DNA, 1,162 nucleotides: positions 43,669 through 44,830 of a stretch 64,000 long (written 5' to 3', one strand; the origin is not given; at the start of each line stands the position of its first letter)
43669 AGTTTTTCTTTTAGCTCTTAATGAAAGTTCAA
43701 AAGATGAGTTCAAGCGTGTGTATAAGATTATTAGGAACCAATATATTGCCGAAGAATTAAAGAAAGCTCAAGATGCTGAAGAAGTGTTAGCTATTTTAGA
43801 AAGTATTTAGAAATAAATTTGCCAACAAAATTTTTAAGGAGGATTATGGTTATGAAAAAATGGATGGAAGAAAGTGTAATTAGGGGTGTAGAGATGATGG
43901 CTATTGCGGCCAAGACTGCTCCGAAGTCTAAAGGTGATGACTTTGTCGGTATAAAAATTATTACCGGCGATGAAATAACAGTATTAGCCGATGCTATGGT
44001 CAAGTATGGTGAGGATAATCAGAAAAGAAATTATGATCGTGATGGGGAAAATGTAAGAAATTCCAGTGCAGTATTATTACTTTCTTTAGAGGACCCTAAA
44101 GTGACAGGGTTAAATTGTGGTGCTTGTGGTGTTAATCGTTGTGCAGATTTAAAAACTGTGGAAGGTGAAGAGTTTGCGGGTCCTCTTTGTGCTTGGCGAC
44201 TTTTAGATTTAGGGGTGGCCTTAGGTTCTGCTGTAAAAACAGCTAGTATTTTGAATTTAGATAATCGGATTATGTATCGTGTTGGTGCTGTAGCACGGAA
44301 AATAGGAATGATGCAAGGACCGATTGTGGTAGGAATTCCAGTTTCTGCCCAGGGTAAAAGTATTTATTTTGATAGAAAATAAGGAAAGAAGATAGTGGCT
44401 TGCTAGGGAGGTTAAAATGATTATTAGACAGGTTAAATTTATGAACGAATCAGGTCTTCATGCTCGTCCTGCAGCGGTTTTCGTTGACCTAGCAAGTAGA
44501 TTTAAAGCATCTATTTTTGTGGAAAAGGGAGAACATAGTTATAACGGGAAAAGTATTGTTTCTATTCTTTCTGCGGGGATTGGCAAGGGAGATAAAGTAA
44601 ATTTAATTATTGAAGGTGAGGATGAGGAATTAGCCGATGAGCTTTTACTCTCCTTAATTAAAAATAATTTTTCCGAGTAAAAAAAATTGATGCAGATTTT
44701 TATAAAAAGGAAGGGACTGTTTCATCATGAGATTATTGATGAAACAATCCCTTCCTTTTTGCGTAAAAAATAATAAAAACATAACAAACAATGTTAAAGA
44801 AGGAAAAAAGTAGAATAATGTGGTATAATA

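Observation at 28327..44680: RuBisCO-like protein inside a sigma-54-driven Gat-family PTS cluster with a private EI, two HPr copies and thiol/sulfur-redox proteins: candidate undescribed catabolic pathway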

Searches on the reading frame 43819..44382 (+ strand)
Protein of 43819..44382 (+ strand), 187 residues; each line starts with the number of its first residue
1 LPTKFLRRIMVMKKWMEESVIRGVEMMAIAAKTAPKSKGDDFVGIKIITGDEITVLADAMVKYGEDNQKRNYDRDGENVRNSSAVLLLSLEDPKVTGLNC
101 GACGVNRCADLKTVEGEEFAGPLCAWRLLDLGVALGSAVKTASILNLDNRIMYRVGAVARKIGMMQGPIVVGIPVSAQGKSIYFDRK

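Call 5: search_protein_families(library=pfam, proteins=[window:43819-44382:+])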
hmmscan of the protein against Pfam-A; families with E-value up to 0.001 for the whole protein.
window:43819-44382:+ (187 aa): 1 family
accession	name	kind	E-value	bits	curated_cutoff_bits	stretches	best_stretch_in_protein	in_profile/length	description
PF09918.14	DUF2148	-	3.1e-30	104.4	25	1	120-186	1-68/68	Uncharacterized protein containing a ferredoxin domain (DUF2148)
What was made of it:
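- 43819..44382 (+): DUF2148 ferredoxin-domain protein. PF09918, E = 3e-30 (call 5).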

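Call 16: search_protein_families(library=ncbifam, proteins=[window:43819-44382:+], max_evalue=0.00001)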
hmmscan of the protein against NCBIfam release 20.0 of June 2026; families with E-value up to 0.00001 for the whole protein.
window:43819-44382:+ (187 aa): 0 families

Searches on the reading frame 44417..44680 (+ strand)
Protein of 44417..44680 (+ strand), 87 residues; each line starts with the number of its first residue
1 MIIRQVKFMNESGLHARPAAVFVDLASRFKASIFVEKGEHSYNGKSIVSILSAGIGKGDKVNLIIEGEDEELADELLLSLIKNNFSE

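Call 5: search_protein_families(library=pfam, proteins=[window:44417-44680:+])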
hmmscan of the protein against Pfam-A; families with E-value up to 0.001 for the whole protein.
window:44417-44680:+ (87 aa): 1 family
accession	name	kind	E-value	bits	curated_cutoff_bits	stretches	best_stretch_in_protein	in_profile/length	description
PF00381.24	PTS-HPr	-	8.4e-25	87.1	23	1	4-82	3-80/81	PTS HPr component phosphorylation site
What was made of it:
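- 44417..44680 (+): HPr copy 2 (His15 and Ser46 present). PF00381, E = 8.4e-25 (call 5).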
